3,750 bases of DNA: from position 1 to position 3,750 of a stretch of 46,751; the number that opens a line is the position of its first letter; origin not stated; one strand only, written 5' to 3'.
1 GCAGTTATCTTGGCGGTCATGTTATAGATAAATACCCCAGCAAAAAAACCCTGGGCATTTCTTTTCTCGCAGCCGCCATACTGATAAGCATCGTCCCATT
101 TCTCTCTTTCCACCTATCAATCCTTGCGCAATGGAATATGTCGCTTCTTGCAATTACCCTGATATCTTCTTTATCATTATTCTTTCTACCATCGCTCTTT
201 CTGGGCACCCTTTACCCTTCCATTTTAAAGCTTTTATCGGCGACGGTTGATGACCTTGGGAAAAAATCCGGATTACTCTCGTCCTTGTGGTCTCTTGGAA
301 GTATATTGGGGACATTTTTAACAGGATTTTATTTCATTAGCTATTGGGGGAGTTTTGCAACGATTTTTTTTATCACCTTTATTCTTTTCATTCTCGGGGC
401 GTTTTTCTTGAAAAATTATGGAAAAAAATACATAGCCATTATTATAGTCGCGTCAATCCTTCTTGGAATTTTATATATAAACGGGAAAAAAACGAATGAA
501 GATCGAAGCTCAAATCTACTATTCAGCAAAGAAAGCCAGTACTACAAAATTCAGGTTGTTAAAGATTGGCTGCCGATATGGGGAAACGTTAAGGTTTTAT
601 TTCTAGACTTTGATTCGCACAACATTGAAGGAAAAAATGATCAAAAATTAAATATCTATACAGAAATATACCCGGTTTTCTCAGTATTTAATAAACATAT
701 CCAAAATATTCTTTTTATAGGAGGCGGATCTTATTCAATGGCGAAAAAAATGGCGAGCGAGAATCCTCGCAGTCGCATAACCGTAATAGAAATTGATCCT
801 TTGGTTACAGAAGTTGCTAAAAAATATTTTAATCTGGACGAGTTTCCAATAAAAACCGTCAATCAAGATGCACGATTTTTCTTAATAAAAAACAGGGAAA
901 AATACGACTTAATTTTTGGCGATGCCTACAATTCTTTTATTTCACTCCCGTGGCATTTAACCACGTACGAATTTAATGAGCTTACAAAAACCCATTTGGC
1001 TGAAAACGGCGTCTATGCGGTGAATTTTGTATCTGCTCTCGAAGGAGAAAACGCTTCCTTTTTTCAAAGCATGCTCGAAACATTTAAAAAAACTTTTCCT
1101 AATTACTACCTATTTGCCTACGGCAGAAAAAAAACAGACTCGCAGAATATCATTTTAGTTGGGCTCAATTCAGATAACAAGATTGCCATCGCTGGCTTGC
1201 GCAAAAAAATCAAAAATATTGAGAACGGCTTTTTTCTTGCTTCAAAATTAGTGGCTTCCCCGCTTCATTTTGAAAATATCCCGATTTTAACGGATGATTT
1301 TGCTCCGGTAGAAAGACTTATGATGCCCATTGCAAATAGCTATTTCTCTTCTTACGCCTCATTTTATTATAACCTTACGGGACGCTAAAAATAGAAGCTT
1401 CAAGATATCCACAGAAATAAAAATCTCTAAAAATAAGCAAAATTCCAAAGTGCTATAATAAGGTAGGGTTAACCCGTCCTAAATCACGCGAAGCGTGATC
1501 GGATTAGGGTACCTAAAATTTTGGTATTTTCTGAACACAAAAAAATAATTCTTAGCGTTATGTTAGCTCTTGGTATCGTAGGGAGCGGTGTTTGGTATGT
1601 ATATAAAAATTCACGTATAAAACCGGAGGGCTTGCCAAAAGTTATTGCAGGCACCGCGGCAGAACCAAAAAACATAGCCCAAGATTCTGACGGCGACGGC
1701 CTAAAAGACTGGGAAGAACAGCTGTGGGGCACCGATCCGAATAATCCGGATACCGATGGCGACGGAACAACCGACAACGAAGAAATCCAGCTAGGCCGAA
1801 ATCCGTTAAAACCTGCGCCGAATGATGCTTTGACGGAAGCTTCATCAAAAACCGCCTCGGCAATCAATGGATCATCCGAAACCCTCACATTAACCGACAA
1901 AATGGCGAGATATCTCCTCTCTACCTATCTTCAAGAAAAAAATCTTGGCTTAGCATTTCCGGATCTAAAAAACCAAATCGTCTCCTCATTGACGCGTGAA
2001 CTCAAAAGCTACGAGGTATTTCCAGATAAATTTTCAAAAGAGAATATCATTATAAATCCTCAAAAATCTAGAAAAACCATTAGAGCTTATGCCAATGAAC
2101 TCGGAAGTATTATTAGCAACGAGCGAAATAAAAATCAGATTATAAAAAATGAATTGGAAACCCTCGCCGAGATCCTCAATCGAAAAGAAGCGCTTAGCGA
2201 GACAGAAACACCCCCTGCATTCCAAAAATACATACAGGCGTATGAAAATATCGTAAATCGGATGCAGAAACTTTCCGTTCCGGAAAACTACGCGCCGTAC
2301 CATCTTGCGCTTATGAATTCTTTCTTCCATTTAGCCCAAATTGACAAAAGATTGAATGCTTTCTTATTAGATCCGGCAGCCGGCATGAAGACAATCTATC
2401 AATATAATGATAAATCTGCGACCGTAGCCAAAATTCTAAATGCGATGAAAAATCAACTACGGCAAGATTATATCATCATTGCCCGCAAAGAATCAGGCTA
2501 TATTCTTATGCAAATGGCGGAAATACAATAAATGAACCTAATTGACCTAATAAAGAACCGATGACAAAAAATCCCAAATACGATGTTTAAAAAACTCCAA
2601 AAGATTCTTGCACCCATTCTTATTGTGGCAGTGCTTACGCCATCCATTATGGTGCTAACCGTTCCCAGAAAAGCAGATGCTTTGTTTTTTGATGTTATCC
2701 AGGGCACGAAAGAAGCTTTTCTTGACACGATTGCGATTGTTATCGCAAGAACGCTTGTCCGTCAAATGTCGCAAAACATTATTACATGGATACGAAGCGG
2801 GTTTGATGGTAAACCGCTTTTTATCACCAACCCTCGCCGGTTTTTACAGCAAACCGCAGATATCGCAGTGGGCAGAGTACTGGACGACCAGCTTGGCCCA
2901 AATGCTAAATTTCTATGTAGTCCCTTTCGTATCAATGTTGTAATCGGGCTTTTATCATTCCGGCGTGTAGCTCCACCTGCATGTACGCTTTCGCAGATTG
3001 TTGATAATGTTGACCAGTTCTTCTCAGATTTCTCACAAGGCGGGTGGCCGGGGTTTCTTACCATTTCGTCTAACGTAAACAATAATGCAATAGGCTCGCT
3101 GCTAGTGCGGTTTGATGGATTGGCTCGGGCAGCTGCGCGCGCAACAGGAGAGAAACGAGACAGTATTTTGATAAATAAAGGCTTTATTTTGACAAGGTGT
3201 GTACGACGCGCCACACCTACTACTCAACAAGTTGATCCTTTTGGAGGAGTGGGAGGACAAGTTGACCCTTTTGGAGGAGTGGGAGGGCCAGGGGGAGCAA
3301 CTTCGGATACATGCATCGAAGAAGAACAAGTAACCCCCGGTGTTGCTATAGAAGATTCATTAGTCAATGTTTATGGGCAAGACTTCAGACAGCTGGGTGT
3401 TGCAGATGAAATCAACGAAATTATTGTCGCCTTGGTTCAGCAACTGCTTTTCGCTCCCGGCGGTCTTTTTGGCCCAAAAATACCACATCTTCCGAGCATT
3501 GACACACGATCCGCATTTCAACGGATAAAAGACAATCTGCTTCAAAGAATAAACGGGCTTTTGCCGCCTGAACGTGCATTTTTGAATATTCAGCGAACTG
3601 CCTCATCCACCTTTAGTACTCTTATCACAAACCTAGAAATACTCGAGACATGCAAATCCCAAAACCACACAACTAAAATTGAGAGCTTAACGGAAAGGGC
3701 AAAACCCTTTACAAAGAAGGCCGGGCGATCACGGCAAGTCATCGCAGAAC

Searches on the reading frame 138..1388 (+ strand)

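Call 5: search_protein_families(library=pfam, proteins=[window:138-1388:+], max_evalue=1)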
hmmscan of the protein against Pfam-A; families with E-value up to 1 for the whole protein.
window:138-1388:+ (416 aa): 5 families
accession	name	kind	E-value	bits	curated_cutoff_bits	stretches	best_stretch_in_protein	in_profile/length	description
PF01564.23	Spermine_synth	-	6.1e-11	42.6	22.9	1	183-326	14-159/186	Spermine/spermidine synthase domain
PF13649.12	Methyltransf_25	-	0.011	16.8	27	1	191-261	1-70/97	Methyltransferase domain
PF00891.24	Methyltransf_2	-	0.051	13.3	22.3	1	186-235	61-109/210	O-methyltransferase domain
PF08242.18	Methyltransf_12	-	0.12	13.5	30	1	194-260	3-70/98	Methyltransferase domain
PF05175.20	MTS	-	0.15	12.1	23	1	184-246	27-91/170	Methyltransferase small domain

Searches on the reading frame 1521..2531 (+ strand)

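Call 5: search_protein_families(library=pfam, proteins=[window:1521-2531:+], max_evalue=1)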
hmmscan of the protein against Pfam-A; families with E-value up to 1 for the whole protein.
window:1521-2531:+ (336 aa): 1 family
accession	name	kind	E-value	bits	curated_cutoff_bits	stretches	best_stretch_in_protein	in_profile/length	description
PF18884.5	TSP3_bac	-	1.3e-11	44.5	25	2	55-76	1-22/22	Bacterial TSP3 repeat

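Call 50: search_protein_families(library=ncbifam, proteins=[window:1521-2531:+], max_evalue=0.01)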
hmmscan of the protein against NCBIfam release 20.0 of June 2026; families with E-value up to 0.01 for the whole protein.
window:1521-2531:+ (336 aa): 2 families
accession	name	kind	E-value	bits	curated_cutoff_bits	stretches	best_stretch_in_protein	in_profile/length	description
NF033765.2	gliding_CglD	equivalog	1e-05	23.5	400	1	53-89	205-241/1124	adventurous gliding motility lipoprotein CglD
NF047639.1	throspo3_MtsD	equivalog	8.6e-05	20.8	800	1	51-98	456-503/651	cell-cell cohesion protein MtsD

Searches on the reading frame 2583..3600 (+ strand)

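Call 70: search_solved_structures(query=A5, max_evalue=1, show_alignments=0)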
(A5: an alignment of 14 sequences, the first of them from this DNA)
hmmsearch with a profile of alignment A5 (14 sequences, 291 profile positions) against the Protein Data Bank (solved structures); distinct sequences matched with E-value up to 1: 3.
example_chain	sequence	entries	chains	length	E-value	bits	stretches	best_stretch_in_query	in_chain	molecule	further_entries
8bc4_A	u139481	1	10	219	0.67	12.6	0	31-76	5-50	Transaldolase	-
8bc2_A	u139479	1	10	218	0.68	12.5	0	31-76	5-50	Transaldolase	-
8bc3_A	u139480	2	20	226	0.71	12.5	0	31-76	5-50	BmSF-TAL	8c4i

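Call 72: find_homologous_proteins(query=A5, max_evalue=1e-10)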
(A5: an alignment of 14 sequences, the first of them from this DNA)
Query A5 (14 sequences) (295 aa, profile of the alignment): 309 proteins with E <= 1e-10 among 8000 candidates; the best 120 are listed.
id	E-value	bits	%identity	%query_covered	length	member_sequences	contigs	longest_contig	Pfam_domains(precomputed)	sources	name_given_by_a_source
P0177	1.6e-97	345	35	84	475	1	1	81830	-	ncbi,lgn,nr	ncbi:MAG: hypothetical protein Q8Q92_04745 [bacterium]|nr:hypothetical protein [bacterium]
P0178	2.4e-94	334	32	82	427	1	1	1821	-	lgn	-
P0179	1.6e-93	331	33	87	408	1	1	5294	PF18998.7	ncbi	ncbi:MAG: hypothetical protein WD897_00695, partial [Parcubacteria group bacterium]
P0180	1.4e-92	328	35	82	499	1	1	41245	-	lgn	-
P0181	3.4e-92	327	33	89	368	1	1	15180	PF13605.12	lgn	-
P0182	4.9e-92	327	28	85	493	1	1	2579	-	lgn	-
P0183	6.5e-92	326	33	84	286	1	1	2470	-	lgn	-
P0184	7.1e-92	326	30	85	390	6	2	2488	-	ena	-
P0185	1.5e-91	325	36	84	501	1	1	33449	-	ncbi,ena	-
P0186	1.6e-91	325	33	84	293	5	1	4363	-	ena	-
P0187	1.1e-90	322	34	85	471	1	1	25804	-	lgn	-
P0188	1.3e-90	322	34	82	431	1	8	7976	-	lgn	-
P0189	1.8e-90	321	30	94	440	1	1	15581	PF13605.12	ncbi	-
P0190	2.5e-90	321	29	87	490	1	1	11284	-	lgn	-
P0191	3.8e-90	320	38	87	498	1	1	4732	-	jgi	-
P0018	6.7e-86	306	34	47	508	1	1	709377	-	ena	-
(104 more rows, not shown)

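Call 74: search_protein_families(library=pfam, proteins=[P0181, P0189, P0179, window:2583-3600:+], max_evalue=5)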
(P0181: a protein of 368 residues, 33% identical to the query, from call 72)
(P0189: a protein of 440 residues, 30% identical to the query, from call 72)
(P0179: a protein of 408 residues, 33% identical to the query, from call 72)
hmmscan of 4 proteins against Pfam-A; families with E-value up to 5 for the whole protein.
P0181 (368 aa): 1 family
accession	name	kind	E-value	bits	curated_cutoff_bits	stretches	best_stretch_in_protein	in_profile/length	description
PF13605.11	DUF4141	-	5.9e-06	26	30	1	24-56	6-38/53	Domain of unknown function (DUF4141)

P0189 (440 aa): 1 family
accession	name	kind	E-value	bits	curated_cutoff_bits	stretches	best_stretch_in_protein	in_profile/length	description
PF13605.11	DUF4141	-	3.8e-08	33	30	1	22-57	3-41/53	Domain of unknown function (DUF4141)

P0179 (408 aa): 2 families
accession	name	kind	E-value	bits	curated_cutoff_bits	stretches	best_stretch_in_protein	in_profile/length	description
PF18998.6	Flg_new_2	-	1.3e-16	60.8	23.6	2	336-401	6-72/73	Divergent InlB B-repeat domain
PF09479.16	Flg_new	-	0.022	15.3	27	1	342-373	9-41/65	Listeria-Bacteroides repeat domain (List_Bact_rpt)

window:2583-3600:+ (339 aa): 0 families
